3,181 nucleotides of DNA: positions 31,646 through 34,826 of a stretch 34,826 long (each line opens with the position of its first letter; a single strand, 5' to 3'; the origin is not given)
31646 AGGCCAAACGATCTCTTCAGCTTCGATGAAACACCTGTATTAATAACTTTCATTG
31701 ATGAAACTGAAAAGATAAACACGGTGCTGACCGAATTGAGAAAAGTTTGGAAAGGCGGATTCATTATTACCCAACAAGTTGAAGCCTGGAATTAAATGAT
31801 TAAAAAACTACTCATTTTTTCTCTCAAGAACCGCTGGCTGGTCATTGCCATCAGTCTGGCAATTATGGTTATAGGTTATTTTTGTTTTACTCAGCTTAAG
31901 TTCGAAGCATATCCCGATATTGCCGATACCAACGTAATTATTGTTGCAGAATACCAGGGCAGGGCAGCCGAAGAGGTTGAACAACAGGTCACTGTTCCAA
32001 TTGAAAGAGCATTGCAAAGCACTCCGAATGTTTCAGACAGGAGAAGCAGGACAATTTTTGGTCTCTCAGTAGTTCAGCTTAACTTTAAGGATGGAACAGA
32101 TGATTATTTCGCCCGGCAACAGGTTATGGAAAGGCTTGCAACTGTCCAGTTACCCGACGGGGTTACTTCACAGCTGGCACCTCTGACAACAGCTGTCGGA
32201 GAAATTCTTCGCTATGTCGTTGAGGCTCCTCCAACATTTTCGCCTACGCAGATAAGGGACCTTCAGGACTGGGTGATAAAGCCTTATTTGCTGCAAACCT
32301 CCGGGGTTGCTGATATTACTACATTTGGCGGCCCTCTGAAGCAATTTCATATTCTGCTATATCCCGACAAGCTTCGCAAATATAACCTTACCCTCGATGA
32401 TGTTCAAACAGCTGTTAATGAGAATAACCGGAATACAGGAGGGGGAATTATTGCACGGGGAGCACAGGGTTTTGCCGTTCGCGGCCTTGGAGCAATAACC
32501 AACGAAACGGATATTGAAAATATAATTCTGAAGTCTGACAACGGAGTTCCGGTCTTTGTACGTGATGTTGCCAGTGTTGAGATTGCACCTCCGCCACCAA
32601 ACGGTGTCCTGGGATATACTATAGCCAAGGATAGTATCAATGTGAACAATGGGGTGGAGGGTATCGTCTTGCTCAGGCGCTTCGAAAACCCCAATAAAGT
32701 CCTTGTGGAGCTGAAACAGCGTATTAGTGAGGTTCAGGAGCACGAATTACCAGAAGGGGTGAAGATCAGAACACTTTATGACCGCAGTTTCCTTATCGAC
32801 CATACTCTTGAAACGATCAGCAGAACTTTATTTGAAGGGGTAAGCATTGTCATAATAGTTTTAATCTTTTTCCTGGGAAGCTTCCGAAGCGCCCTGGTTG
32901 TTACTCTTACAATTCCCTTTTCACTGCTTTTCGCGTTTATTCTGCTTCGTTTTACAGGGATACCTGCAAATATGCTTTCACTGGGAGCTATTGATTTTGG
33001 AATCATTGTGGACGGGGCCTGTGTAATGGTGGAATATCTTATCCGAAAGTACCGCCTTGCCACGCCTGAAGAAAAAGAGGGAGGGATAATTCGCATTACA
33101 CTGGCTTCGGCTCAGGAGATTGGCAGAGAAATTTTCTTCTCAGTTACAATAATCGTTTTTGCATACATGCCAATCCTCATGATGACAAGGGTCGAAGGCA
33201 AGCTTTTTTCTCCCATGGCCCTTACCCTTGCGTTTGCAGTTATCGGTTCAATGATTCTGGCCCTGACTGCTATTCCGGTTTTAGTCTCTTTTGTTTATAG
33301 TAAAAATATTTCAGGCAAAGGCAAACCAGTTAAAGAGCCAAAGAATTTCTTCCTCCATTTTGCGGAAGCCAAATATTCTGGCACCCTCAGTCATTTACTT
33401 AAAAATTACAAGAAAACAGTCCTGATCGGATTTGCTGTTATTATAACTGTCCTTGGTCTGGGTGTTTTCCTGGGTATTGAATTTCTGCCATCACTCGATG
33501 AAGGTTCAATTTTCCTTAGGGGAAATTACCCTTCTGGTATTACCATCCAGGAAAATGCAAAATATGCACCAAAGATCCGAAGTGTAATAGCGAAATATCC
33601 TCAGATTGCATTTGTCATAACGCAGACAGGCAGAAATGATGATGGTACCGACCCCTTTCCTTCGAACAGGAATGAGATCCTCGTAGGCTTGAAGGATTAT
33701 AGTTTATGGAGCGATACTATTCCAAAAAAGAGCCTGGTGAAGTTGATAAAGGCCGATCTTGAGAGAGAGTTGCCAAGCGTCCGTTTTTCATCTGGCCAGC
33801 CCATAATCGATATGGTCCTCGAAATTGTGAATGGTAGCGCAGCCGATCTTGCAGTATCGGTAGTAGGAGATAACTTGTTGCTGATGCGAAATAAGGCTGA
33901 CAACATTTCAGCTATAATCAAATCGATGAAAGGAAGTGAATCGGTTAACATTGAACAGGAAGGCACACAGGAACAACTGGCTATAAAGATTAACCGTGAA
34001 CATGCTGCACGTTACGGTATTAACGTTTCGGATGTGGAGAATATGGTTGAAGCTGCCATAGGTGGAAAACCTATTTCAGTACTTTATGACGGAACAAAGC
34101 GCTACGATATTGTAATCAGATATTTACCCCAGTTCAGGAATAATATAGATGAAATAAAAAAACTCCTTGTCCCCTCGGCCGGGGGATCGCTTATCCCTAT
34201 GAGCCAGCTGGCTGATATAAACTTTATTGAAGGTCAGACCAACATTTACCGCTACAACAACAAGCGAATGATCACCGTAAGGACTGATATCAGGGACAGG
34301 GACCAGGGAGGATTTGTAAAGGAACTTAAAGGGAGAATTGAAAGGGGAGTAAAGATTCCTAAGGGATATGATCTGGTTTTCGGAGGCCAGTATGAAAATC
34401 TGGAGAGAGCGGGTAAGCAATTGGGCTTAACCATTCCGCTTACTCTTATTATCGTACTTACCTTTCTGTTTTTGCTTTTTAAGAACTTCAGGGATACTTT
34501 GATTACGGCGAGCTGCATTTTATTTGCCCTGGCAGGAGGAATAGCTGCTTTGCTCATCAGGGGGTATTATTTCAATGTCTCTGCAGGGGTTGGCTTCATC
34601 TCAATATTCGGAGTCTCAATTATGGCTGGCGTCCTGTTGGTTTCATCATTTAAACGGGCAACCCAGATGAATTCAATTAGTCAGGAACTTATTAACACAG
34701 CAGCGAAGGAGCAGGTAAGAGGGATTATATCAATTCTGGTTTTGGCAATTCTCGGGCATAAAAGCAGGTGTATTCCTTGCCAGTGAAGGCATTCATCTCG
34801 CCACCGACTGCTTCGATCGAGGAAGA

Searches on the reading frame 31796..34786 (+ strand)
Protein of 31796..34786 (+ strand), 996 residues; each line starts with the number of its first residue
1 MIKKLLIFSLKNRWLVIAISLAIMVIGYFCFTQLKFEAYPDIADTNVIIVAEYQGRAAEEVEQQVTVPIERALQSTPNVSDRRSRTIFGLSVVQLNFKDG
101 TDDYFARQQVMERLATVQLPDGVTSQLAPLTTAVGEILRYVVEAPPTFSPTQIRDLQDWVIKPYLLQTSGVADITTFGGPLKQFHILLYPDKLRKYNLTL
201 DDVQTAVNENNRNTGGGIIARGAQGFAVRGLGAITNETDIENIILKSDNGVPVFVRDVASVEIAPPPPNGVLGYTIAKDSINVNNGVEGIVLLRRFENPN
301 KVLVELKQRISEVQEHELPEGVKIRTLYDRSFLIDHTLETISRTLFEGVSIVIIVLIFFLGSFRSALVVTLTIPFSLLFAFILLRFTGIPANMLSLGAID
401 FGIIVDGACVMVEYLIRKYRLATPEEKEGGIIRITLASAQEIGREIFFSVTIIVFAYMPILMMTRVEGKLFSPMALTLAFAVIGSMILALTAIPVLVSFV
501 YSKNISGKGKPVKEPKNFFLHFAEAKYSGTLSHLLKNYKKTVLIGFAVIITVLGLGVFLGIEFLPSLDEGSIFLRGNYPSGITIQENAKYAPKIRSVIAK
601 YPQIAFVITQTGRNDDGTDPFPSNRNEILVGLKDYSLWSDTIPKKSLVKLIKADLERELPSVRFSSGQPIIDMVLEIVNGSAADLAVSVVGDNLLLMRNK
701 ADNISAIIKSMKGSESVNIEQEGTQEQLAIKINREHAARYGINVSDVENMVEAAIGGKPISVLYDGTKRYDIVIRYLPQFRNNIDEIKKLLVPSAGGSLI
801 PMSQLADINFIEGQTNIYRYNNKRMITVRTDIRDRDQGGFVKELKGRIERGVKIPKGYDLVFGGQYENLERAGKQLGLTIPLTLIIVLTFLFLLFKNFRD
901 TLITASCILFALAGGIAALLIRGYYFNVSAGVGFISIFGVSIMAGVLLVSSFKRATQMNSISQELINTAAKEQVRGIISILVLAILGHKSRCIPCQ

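Call 6: search_protein_families(library=pfam, proteins=[window:31796-34786:+], max_evalue=0.001)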
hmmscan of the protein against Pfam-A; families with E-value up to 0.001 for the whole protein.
window:31796-34786:+ (996 aa): 1 family
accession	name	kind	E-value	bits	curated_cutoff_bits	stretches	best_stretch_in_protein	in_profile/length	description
PF00873.25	ACR_tran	-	7.2e-217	722.9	28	1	8-987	4-976/1021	AcrB/AcrD/AcrF family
